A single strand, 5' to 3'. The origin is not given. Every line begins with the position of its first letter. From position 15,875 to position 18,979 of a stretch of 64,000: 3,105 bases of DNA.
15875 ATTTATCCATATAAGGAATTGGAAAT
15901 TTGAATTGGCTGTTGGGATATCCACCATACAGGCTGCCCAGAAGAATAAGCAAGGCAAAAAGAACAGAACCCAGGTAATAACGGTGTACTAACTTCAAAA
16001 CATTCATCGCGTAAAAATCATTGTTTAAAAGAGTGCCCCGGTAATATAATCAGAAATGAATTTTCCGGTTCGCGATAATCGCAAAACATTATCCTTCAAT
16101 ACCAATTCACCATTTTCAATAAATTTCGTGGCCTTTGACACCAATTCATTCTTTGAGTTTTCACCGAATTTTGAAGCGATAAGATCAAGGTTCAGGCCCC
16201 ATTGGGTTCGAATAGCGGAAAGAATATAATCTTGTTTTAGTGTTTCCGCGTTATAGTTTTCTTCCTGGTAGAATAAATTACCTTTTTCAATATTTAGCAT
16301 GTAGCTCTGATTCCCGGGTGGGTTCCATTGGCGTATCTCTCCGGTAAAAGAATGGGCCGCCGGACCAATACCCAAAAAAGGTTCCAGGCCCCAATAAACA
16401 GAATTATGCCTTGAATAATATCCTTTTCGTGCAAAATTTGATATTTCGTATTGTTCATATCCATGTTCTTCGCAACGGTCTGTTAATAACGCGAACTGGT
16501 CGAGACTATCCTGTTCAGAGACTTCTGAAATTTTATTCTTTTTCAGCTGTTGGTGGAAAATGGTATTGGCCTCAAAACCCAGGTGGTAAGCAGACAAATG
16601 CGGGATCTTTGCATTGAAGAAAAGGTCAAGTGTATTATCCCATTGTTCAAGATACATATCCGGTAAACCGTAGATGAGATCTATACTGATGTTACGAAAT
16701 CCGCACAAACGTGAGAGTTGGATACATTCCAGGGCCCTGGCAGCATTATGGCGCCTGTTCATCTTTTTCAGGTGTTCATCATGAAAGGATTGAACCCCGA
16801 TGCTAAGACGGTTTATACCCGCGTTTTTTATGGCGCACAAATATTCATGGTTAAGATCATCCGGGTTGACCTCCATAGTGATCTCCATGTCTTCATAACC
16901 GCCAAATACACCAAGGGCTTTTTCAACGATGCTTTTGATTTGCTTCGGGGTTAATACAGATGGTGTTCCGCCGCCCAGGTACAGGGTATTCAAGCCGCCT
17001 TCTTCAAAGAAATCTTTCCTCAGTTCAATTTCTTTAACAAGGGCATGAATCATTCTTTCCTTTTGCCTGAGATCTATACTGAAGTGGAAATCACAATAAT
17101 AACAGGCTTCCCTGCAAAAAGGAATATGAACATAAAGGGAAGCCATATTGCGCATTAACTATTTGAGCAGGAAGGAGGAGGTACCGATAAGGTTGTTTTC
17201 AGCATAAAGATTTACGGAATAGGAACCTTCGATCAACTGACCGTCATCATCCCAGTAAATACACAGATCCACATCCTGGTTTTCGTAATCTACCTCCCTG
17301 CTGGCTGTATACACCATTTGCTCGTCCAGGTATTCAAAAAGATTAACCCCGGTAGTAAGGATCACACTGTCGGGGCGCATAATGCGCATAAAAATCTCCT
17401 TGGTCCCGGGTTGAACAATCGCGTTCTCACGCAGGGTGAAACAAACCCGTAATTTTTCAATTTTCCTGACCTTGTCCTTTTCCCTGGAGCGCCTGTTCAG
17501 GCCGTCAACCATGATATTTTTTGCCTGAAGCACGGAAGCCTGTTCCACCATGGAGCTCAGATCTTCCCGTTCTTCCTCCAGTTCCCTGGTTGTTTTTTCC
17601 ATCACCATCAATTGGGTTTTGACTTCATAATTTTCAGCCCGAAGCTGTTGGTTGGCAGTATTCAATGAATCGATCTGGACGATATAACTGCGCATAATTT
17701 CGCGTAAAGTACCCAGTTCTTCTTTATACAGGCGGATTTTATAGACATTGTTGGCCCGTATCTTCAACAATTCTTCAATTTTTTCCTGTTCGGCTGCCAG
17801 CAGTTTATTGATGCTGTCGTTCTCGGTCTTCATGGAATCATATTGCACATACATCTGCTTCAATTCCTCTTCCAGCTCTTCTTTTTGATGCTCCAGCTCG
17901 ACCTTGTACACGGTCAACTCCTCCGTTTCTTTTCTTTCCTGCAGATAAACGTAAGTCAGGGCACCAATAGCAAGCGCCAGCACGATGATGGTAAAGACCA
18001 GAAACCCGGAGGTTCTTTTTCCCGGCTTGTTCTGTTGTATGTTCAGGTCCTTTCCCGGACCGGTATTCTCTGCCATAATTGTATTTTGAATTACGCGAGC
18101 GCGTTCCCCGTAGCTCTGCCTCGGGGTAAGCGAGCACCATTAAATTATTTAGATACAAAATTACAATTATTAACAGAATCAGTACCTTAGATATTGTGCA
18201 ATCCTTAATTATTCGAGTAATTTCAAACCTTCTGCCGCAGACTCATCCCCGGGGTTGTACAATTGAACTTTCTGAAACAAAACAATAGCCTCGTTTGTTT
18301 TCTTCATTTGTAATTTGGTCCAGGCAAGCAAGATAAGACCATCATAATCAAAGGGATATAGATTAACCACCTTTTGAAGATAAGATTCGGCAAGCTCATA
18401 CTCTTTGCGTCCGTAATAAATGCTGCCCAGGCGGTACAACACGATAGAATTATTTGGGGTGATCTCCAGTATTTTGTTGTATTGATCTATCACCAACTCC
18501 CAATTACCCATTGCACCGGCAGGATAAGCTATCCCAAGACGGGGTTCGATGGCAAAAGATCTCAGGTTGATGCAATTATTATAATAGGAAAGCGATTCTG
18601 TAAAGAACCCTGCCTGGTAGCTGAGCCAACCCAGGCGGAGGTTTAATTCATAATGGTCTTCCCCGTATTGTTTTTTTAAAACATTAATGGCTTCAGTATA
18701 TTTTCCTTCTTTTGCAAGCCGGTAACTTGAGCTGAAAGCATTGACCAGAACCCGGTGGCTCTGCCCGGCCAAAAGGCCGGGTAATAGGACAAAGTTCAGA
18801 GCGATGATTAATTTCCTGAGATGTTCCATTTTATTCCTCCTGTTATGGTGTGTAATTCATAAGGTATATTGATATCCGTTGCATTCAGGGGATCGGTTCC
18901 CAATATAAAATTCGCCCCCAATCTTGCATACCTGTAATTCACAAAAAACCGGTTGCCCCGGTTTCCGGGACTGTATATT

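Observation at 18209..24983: Six-gene translationally coupled operon (PqqD-like / ATP-grasp / PLP decarboxylase / UT-M23 fusion / secreted beta-rich protein / TPR protein) with no pathway I can name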

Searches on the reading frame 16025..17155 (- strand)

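Call 95: search_protein_families(library=pfam, proteins=[window:16025-17155:-], max_evalue=0.0001)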
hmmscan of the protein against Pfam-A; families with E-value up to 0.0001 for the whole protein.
window:16025-17155:- (376 aa): 2 families
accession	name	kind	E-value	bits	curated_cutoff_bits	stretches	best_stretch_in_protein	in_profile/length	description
PF04055.27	Radical_SAM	-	1.7e-29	103.5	29.5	1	8-178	1-165/166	Radical SAM superfamily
PF06969.22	HemN_C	-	2.5e-05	24.7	24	1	311-366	11-66/67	HemN C-terminal domain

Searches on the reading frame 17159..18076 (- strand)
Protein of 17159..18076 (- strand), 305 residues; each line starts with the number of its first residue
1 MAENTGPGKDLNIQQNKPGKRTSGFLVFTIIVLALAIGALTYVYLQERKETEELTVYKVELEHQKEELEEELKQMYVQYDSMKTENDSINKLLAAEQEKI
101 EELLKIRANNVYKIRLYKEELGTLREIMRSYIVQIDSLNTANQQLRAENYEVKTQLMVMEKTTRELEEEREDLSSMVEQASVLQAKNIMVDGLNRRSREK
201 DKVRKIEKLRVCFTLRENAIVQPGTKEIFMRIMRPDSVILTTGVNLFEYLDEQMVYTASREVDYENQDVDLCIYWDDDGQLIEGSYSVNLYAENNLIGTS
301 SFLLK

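Call 36: search_protein_families(library=pfam, proteins=[window:17159-18076:-], max_evalue=0.01)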
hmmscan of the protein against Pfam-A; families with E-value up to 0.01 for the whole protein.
window:17159-18076:- (305 aa): 1 family
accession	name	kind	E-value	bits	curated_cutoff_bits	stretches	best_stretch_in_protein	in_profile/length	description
PF13870.11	CCDC113_CCDC96_CC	-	0.0062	16.7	31.6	0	63-209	30-164/177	CCDC113/CCDC96, coiled-coil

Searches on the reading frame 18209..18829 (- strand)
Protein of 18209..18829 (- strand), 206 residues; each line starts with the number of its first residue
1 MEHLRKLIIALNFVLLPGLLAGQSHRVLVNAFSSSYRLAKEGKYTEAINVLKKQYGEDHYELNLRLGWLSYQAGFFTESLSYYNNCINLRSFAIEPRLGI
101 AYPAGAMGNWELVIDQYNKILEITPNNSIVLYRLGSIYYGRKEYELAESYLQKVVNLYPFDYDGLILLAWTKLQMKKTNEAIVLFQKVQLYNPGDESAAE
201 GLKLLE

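Call 3: search_protein_families(library=pfam, proteins=[window:18209-18829:-], max_evalue=0.01)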
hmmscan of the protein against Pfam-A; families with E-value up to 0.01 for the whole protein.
window:18209-18829:- (206 aa): 16 families
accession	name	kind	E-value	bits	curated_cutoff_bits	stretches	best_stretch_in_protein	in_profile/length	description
PF07719.23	TPR_2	-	1.5e-17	62.6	27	1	130-159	3-32/34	Tetratricopeptide repeat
PF00515.34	TPR_1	-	1.1e-14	53.9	27.8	1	130-159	3-32/34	Tetratricopeptide repeat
PF14559.12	TPR_19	-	4.7e-13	49.7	25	2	142-202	5-64/68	Tetratricopeptide repeat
PF13181.12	TPR_8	-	1.9e-11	43.6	25.7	1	130-159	3-32/34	Tetratricopeptide repeat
PF13174.12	TPR_6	-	3.4e-11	43.5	26.3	1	130-159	2-31/33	Tetratricopeptide repeat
PF13424.12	TPR_12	-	1e-09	38.9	30.1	2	130-187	5-70/77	Tetratricopeptide repeat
PF13431.12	TPR_17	-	1.8e-09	37.5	24.4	1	117-148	2-33/34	Tetratricopeptide repeat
PF13414.12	TPR_11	-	3.1e-07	30.4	26.8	1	107-139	7-39/42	TPR repeat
PF13428.12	TPR_14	-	1.2e-06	29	23.5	0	131-169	4-42/44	Tetratricopeptide repeat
PF13432.12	TPR_16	-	4e-06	27.6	32.7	0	114-161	17-64/65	Tetratricopeptide repeat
PF12895.13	ANAPC3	-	4.9e-06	27.2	27.2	1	119-187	14-81/82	Anaphase-promoting complex, cyclosome, subunit 3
PF13374.12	TPR_10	-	2.4e-05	24.6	27.5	0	133-158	7-32/42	Tetratricopeptide repeat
PF13176.12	TPR_7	-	2.5e-05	24.5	27.9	0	131-156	2-27/36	Tetratricopeptide repeat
PF25062.1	ARM_TT21_N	-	6.1e-05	23.3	40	1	130-187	102-161/222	Tetratricopeptide repeat protein 21 N-terminal ARM repeat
PF23914.1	TPR_CcmH_CycH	-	6.9e-05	23.2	42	1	106-196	62-155/158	Cytochrome c-type biogenesis protein H TPR domain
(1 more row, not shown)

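Call 4: search_protein_families(library=ncbifam, proteins=[window:18209-18829:-], max_evalue=0.01)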
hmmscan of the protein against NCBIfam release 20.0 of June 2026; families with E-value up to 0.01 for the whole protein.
window:18209-18829:- (206 aa): 12 families
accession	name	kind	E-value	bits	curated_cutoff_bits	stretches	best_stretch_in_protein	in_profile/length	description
NF040959.1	MamA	equivalog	5.3e-12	45.6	200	1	72-187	49-164/204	magnetosome protein MamA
TIGR02917.1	PEP_TPR_lipo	equivalog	9.9e-10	36.9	312.2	1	111-195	278-362/899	XrtA/PEP-CTERM system TPR-repeat protein PrsT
TIGR02552.1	LcrH_SycD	equivalog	5.8e-07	29.3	104.8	1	68-157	26-115/136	SycD/LcrH family type III secretion system chaperone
TIGR02795.1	tol_pal_ybgF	equivalog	1.1e-05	26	90.1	1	132-199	43-113/119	tol-pal system protein YbgF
NF047371.1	FlcA_CTERM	equivalog_domain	1.7e-05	23.5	300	1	78-188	417-533/646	periplasmic flagellar collar protein FlcA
TIGR03939.1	PGA_TPR_OMP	equivalog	1.8e-05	23.2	366.65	1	39-200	30-192/800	poly-beta-1,6 N-acetyl-D-glucosamine export porin PgaA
TIGR00540.1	TPR_hemY_coli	hypoth_equivalog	2.5e-05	23.2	142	1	96-187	294-384/385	heme biosynthesis-associated TPR protein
NF052415.1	T3SS_chap_SctY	equivalog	0.00019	21.9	70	1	163-203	7-47/106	type III secretion apparatus assembly chaperone SctY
NF052243.1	T4PFormProtSgmX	equivalog_domain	0.00028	19.3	1800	1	106-169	15-76/1065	type IV pili formation protein SgmX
TIGR02521.1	type_IV_pilW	equivalog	0.0012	18.4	154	1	99-202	70-175/234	type IV pilus biogenesis/stability protein PilW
TIGR00990.1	3a0801s09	subfamily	0.0038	15.9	757.25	1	113-188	384-459/615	mitochondrial import receptor subunit TOM70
TIGR03302.1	OM_YfiO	subfamily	0.0092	15.5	81.4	0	169-199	40-70/239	outer membrane protein assembly factor BamD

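Call 67: search_protein_families(library=padloc, proteins=[window:18209-18829:-], max_evalue=0.001)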
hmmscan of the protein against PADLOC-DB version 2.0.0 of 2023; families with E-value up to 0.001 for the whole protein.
window:18209-18829:- (206 aa): 0 families
